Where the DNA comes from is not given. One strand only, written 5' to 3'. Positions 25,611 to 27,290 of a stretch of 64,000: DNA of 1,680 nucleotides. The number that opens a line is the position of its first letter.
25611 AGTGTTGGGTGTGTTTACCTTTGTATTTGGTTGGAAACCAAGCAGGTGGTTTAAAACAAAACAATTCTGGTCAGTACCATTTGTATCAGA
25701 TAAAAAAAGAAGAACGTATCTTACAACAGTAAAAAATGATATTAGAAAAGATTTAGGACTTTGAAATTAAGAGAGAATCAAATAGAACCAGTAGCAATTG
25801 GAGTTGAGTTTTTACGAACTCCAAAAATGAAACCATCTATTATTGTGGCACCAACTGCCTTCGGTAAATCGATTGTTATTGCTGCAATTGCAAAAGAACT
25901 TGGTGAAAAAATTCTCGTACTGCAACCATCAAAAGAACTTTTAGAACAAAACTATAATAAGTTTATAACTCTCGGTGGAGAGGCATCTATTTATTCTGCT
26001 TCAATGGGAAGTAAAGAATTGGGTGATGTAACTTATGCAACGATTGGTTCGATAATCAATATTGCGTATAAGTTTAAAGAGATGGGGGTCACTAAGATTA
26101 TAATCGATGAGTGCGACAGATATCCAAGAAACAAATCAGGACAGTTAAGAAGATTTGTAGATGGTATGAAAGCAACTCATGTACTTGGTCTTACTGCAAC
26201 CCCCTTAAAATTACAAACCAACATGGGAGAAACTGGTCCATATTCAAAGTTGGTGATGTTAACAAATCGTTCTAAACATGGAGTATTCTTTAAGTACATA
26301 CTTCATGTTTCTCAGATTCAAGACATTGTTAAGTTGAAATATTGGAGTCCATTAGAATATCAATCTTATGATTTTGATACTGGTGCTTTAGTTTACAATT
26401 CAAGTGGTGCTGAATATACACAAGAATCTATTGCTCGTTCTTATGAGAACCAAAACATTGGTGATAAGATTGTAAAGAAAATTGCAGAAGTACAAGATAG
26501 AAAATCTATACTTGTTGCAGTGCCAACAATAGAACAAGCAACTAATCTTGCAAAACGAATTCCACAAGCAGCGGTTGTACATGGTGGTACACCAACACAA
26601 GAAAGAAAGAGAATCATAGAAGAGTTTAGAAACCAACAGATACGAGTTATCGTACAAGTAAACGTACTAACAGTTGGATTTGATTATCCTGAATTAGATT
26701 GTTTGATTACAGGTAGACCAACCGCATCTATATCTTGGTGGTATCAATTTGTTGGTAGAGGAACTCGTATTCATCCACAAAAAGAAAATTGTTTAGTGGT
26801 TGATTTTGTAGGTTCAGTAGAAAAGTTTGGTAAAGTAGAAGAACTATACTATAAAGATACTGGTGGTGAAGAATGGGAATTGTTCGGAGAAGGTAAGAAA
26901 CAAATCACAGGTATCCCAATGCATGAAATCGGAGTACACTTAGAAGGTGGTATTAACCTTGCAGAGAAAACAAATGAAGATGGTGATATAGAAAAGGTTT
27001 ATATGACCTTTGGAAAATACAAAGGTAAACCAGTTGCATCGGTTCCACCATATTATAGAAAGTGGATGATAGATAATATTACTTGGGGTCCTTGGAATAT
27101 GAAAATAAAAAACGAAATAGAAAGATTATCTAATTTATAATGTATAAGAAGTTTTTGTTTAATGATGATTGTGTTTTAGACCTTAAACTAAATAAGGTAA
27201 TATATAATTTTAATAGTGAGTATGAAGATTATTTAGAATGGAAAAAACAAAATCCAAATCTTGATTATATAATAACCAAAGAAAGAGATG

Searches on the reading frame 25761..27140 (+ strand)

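Call 78: search_protein_families(library=phrogs, proteins=[window:25761-27140:+], max_evalue=0.00001)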
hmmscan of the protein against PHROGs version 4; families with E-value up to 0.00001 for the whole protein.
window:25761-27140:+ (459 aa): 6 families
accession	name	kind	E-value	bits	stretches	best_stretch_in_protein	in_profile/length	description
phrog_16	-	DNA, RNA and nucleotide metabolism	4.1e-69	234.8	1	1-381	271-625/986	DNA helicase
phrog_6819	-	DNA, RNA and nucleotide metabolism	2.3e-10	40.5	0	223-311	212-304/645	Holliday junction branch migration helicase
phrog_9690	-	DNA, RNA and nucleotide metabolism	3.5e-10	40.4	1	235-352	145-271/306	DNA helicase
phrog_62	-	DNA, RNA and nucleotide metabolism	1.3e-09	37.1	0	214-350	972-1109/1881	DNA helicase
phrog_16694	-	unknown function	4.1e-07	29.3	1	267-350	589-675/1010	-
phrog_3830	-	unknown function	8e-06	25.3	0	264-369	615-713/1032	-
